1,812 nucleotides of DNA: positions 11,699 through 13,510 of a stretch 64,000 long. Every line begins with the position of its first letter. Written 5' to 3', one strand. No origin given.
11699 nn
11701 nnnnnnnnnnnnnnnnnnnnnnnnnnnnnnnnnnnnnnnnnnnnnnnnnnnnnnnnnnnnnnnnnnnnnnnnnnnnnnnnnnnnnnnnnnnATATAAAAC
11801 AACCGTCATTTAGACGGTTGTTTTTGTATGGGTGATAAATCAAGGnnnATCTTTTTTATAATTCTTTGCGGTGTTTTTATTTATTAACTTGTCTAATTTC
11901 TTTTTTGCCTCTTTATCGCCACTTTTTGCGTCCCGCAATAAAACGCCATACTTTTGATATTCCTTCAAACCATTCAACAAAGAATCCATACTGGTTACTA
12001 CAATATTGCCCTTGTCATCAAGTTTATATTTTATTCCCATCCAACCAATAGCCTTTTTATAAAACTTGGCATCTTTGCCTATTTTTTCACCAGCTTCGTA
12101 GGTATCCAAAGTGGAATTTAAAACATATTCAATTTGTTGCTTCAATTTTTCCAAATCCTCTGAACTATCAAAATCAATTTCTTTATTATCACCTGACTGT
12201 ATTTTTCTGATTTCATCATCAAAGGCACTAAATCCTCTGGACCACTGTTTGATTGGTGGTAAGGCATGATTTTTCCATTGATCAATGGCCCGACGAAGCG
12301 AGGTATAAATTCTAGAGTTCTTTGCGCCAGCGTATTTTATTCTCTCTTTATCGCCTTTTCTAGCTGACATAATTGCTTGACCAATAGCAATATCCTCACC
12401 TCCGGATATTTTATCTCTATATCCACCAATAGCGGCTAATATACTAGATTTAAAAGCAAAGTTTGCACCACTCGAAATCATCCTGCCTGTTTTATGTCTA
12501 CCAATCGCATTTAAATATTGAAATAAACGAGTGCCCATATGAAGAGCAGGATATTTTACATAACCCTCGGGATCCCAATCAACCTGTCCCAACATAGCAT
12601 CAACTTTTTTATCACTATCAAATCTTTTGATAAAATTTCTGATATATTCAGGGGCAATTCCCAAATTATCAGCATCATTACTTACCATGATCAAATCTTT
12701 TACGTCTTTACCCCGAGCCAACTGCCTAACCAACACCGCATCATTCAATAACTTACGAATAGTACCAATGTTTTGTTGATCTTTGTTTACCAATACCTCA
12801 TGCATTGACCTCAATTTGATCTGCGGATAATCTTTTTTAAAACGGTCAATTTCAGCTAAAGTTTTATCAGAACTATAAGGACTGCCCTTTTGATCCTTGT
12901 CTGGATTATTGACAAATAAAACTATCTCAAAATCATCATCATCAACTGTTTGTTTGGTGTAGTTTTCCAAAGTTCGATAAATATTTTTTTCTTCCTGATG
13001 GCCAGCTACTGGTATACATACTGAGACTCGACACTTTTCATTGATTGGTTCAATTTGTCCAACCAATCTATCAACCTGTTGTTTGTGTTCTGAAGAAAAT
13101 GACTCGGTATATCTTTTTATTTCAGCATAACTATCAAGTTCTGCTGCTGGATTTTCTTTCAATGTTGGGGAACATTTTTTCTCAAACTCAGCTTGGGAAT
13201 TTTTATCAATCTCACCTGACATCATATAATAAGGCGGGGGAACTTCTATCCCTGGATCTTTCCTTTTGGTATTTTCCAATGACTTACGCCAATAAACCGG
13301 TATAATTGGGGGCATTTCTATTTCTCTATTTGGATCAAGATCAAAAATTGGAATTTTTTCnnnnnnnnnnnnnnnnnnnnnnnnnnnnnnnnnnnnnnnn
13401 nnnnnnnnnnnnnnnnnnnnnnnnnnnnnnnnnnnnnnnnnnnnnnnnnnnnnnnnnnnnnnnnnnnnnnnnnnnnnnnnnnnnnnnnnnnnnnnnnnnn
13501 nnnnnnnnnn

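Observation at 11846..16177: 1443-aa giant protein ending in a GT-A (DXD) glycosyltransferase domain with no cell-wall biosynthesis context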

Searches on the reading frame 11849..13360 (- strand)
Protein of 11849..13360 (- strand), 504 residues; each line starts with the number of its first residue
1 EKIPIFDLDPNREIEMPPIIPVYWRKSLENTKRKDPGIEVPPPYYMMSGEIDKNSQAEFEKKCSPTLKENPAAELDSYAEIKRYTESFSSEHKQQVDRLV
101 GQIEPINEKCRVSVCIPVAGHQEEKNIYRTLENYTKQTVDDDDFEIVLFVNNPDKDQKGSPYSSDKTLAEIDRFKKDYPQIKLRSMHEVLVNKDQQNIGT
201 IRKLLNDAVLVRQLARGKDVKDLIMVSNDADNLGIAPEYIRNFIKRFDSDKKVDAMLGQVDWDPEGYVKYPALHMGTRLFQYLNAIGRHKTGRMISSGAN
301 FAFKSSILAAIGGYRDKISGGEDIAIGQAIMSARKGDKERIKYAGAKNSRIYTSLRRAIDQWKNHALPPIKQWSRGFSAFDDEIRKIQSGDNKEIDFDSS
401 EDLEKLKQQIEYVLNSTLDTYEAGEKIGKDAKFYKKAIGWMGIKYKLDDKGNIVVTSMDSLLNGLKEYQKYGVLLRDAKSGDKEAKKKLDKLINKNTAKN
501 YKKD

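Call 19: predict_structure(alignment_id=A2)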
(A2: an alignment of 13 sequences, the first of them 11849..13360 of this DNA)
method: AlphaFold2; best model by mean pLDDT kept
length: 504 residues; sequences in the alignment: 13
mean_pLDDT: 76.4   pTM: 0.79
mean pLDDT of the five models: 76.4, 75.5, 72.9, 72.8, 72.6
residues with pLDDT >= 90: 177; 70-90: 191; 50-70: 50; < 50: 86
segments of 3 or more residues with pLDDT < 50: 1-52, 292-297, 377-386, 388-392, 423-430, 500-504
pLDDT, mean of each block of 10 residues (from residue 1): 26 30 28 31 30 64 92 95 96 96 95 93 87 95 96 72 89 97 93 72 95 95 92 90 93 85 79 81 64 52 95 80 77 84 78 79 76 55 47 72 91 83 46 73 85 88 82 86 89 64 37
secondary structure, 60 per line:
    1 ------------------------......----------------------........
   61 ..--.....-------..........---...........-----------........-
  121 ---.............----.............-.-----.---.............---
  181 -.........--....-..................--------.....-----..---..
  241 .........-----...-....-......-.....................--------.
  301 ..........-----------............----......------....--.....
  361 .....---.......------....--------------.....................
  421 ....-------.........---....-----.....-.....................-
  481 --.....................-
elements in order: H25-30 H53-62 H65-69 H77-86 H90-100 E112-119 H124-136 E144-153 H165-177 E182-190 H193-196 H198-215 E224-228 H239-249 E255-257 E259-262 H264-269 H271-291 E300-304 H305-310 H322-333 E341-343 E350-353 H356-365 H369-375 H382-385 H400-424 H432-440 E444-447 E453-457 H459-479 H483-503
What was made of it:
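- On GT2-type GT-A glycosyltransferases: AF2 model pLDDT 76, pTM 0.79 (call 19).
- Checked: An AF2 model of residues 940-1443 has pLDDT 76 and pTM 0.79 (call 19).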

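Call 23: fold_search(model_id=the predicted structure, library=pdb)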
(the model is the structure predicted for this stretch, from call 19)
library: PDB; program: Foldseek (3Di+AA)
matches with E <= 10: 1318; with E <= 0.001: 131
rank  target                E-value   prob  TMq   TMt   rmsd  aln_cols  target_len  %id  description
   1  6yv7_B                2.4e-08  1.00  0.32  0.45  17.6       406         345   16  Mannosyltransferase PcManGT from Pyrobaculum calidifontis (released 2020-07-22)
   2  6yv7_A                1.8e-07  1.00  0.31  0.43  18.0       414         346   15  Mannosyltransferase PcManGT from Pyrobaculum calidifontis (released 2020-07-22)
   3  9yq5_A                4.7e-07  1.00  0.36  0.37  15.2       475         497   10  Chlorella virus hyaluronan synthase bound to an inserted UDP-GlcA (released 2025-12-10)
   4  8smn_A                4.7e-07  1.00  0.36  0.35  19.5       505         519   11  Xenopus laevis hyaluronan synthase 1, nascent HA polymer bound state (released 2024-05-01)
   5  8smp_A                5.6e-07  1.00  0.36  0.35  20.1       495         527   12  Xenopus laevis hyaluronan synthase 1, UDP-bound, gating loop inserted state (released 2024-05-01)
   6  9yq2_A                5.6e-07  1.00  0.33  0.34  18.2       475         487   10  Chlorella virus hyaluronan synthase bound to DDM (released 2025-12-10)
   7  8smm_A                8.9e-07  1.00  0.37  0.37  16.4       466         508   10  Xenopus laevis hyaluronan synthase 1 (released 2024-05-01)
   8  8sne_A                8.9e-07  1.00  0.37  0.38  15.5       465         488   11  Chlorella virus Hyaluronan Synthase bound to GlcA extended GlcNAc primer and UDP (released 2024-05-01)
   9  7sp7_A                1.0e-06  1.00  0.33  0.34  18.4       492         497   12  Chlorella virus hyaluronan synthase inhibited by UDP (released 2022-04-06)
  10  7sp8_A                1.2e-06  1.00  0.33  0.34  13.2       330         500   14  Chlorella virus Hyaluronan Synthase bound to UDP-GlcNAc (released 2022-04-06)
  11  9yq4_A                1.2e-06  1.00  0.35  0.35  17.1       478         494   11  Chlorella virus hyaluronan synthase bound to a proofreading UDP-GlcA (released 2025-12-10)
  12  2z87_A                1.3e-06  1.00  0.33  0.28  17.2       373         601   12  Crystal structure of chondroitin polymerase from Escherichia coli strain K4 (K4CP) complexed with UDP-GalNAc and UDP (released 2008-09-16)
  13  6h1j_A                1.6e-06  1.00  0.30  0.46  15.1       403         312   14  TarP native (released 2018-09-26)
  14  6h4m_H                2.1e-06  1.00  0.32  0.49  15.9       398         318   12  TarP-UDP-GlcNAc-3RboP (released 2018-09-26)
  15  6h1j_B                2.5e-06  1.00  0.30  0.46  13.0       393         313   12  TarP native (released 2018-09-26)
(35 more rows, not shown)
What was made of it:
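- On GT2-type GT-A glycosyltransferases: Foldseek against PDB: 131 hits at E<=1e-3, and the 50 listed are GT2-type enzymes (call 23).
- Closest known: GT2 wall-glycopolymer and cellulose-synthase-like glycosyltransferases. Same: GT-A fold (Foldseek probability 1.0, call 23).
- Checked: It matches GT2 structures with Foldseek probability 1.0 and E down to 2.4e-8 (call 23).
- The GT is of the ordinary GT2 kind (call 23). The structural neighbours are wall-glycopolymer GT2 enzymes (call 23).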

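Call 46: find_related_loci(query=A6, collection=genome_contigs, flank=10000)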
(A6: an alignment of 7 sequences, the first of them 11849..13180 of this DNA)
Query A6 (444 aa) in genome_contigs; peptide patterns used: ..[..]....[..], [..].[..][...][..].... (x = any residue, [..] = any of these).
86 stretches matched a pattern; 40 encode a relative of the query (tblastn E <= 1e-3); 40 distinct loci.
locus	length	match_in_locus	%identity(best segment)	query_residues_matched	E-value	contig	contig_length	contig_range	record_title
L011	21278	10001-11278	57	4-432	5e-165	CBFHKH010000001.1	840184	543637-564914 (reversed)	MAG: Minisyncoccia bacterium isolate AGTU_16_bin_21_orig genome assembly, contig: AGTU_16_bin_21_orig_AGTU_16_c_00000000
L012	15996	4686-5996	54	4-443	2e-159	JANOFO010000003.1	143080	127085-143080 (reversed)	MAG: Candidatus Paceibacterota bacterium isolate SOY_64_metabat_47 SOY_64_k141_9944, whole genome shotgun sequence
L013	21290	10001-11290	53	1-432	6e-155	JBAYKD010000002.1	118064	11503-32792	MAG: Candidatus Paceibacterota bacterium isolate SO_2016_GW1_71 scaffold00355_OW334_2016, whole genome shotgun sequence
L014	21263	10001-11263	54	4-429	2e-154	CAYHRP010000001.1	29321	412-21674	MAG TPA_asm: uncultured Gammaproteobacteria bacterium isolate ERP119705_co15_220 genome assembly, contig: NODE_1304_leng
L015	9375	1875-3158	54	2-432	5e-154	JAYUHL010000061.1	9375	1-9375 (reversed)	MAG: Candidatus Paceibacterota bacterium isolate GFS_8391 GFS_8391_60, whole genome shotgun sequence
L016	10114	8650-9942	54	1-434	1e-153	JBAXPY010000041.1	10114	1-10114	MAG: Candidatus Moraniibacteriota bacterium isolate ELA543 MAG543_41, whole genome shotgun sequence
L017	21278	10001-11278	53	4-432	2e-152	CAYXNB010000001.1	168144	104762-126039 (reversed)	MAG TPA_asm: uncultured Candidatus Saccharibacteria bacterium isolate SRP093185_co1_2 genome assembly, contig: NODE_11_l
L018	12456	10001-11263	55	4-429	7e-152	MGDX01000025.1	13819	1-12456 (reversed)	MAG: Candidatus Uhrbacteria bacterium RIFCSPHIGHO2_02_FULL_53_13 rifcsphigho2_02_scaffold_38142, whole genome shotgun se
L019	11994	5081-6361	53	4-432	5e-149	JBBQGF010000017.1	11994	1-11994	MAG: Candidatus Paceibacteria bacterium isolate Co_metawrap_974 Cmw_974_k141_4226051_length_11994_cov_18.9954, whole gen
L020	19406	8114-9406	52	1-432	6e-148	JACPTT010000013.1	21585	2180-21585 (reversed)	MAG: Candidatus Levyibacteriota bacterium isolate NC_groundwater_739_Ag_S-0.65um_41_9 S37_SO-6_scaffold_208777, whole ge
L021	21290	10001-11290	53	4-432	8e-147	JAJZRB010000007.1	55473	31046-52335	MAG: bacterium isolate SKS1.bin72 NODE_920_length_55473_cov_4.801720, whole genome shotgun sequence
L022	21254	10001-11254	53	1-421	9e-146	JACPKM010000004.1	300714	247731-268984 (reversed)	MAG: Candidatus Daviesbacteria bacterium isolate NC_groundwater_494_Ag_S-0.1um_37_28 S35_SO-1_scaffold_153288, whole gen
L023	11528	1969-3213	52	1-421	2e-145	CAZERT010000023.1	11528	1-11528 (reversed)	MAG TPA_asm: uncultured Gammaproteobacteria bacterium isolate binchicken_co22_129 genome assembly, contig: NODE_5786_len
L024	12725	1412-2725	51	1-429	7e-144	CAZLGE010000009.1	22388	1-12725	MAG TPA_asm: uncultured Gammaproteobacteria bacterium isolate binchicken_co269_228 genome assembly, contig: NODE_2056_le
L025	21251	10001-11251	52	1-420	3e-142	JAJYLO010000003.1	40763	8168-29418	MAG: bacterium isolate DBS2-1.bin80 NODE_1611_length_40763_cov_2.880008, whole genome shotgun sequence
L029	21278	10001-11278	46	1-421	1e-126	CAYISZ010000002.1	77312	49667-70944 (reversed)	MAG TPA_asm: uncultured Gammaproteobacteria bacterium isolate ERP119705_co7_479 genome assembly, contig: NODE_168_length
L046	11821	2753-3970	38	1-408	5e-80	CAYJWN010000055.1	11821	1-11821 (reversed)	MAG TPA_asm: uncultured Planctomycetales bacterium isolate ERP125453_co1_486 genome assembly, contig: NODE_6143_length_1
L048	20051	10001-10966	37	2-322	7e-62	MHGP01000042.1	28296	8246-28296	MAG: Omnitrophica WOR_2 bacterium RIFCSPHIGHO2_02_FULL_48_11 rifcsphigho2_02_scaffold_2471, whole genome shotgun sequenc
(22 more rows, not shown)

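Call 60: search_protein_families(library=pfam, proteins=[L011:7355-12568:+, L022:6089-12319:+, L029:6527-13855:+, L017:7454-12634:+], max_evalue=0.001)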
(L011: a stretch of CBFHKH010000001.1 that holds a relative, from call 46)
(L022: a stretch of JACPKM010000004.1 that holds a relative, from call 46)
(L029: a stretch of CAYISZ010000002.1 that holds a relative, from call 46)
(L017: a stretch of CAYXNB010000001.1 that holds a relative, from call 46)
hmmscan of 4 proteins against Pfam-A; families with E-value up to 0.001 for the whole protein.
L011:7355-12568:+ (1737 aa): 2 families
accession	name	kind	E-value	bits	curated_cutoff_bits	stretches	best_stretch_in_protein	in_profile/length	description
PF00069.31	Pkinase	-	1.9e-20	73.8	31.7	1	1367-1615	11-254/263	Protein kinase domain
PF07714.23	PK_Tyr_Ser-Thr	-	1.2e-09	38.3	23.1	1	1443-1613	86-250/258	Protein tyrosine and serine/threonine kinase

L022:6089-12319:+ (2076 aa): 3 families
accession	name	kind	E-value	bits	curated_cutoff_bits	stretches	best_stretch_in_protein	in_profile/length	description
PF00069.31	Pkinase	-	1.4e-25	90.6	31.7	1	1807-2061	5-255/263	Protein kinase domain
PF07714.23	PK_Tyr_Ser-Thr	-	4.4e-12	46.3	23.1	1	1805-2059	3-250/258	Protein tyrosine and serine/threonine kinase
PF06293.20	Kdo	-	1.1e-05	25.4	21.3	1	1890-1955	103-173/207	Lipopolysaccharide kinase (Kdo/WaaP) family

L029:6527-13855:+ (2442 aa): 5 families
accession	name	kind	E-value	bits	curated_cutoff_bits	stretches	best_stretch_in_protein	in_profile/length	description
PF00069.31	Pkinase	-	1.7e-26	93.6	31.7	1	1625-1879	10-258/263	Protein kinase domain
PF07714.23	PK_Tyr_Ser-Thr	-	5.7e-17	62.3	23.1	1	1702-1873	84-250/258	Protein tyrosine and serine/threonine kinase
PF13672.11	PP2C_2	-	9.8e-08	32.2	24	1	2176-2389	11-178/209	Protein phosphatase 2C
PF14531.12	Kinase-like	-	1.7e-07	31.2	25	1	1682-1871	109-289/289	Kinase-like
PF00481.26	PP2C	-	1.4e-05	25.3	20.3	1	2184-2303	31-142/255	Protein phosphatase 2C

L017:7454-12634:+ (1726 aa): 0 families

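Call 63: search_protein_families(library=padloc, proteins=[L011:7355-12568:+], max_evalue=0.01)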
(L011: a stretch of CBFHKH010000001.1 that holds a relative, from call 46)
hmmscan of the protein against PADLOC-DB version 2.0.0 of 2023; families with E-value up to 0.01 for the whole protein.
L011:7355-12568:+ (1737 aa): 25 families
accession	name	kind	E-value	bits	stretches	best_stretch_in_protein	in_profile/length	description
PDLC04053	PD-T4-6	-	8.1e-23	79.3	1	1429-1641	79-287/311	-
PDLC04042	PD-T4-6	-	1.8e-22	78.3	1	1427-1634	77-281/292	-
PDLC04047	PD-T4-6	-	9.1e-21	72.3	1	1417-1650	69-297/327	-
PDLC04041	PD-T4-6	-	1.8e-17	61.8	1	1449-1626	121-294/443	-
PDLC04138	mad6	-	2.1e-17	61.3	1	1416-1660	109-348/659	mads_6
PDLC04039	PD-T4-6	-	2.3e-17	61.1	1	1443-1643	99-293/458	-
PDLC04043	PD-T4-6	-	2.1e-16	58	1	1426-1634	82-286/452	-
PDLC04054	PD-T4-6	-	2.4e-15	54.8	1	1444-1627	97-275/347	-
PDLC04060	PD-T4-6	-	3.8e-15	53.8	1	1450-1657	101-300/486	-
PDLC04058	PD-T4-6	-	1.6e-13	48.6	1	1444-1644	101-299/460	-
PDLC04059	PD-T4-6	-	2.8e-13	47.8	1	1444-1644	97-294/433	-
PDLC04055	PD-T4-6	-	4.4e-13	46.8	1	1452-1643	167-353/496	-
PDLC04057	PD-T4-6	-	2e-12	44.8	1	1443-1657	93-305/443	-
PDLC04046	PD-T4-6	-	2.1e-12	44.9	1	1444-1646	102-305/427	-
PDLC04048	PD-T4-6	-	1.1e-11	42.7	1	1425-1648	77-296/354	-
PDLC04044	PD-T4-6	-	0.0027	14.9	1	1443-1637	123-306/372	-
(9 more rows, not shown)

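Call 72: search_protein_families(library=pfam, proteins=[L048:2-9376:+, L048:9377-18757:+, L046:2-10501:+], max_evalue=0.0001)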
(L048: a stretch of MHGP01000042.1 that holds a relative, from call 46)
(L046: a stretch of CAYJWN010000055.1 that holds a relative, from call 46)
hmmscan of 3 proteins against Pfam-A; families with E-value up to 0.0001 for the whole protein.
L048:2-9376:+ (3125 aa): 0 families

L048:9377-18757:+ (3126 aa): 0 families

L046:2-10501:+ (3500 aa): 0 families
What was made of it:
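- Tried and rejected: The giant Omnitrophica and 'Planctomycetales' proteins that carry the same GT domain (L048, L046) have no Pfam domains (call 72).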
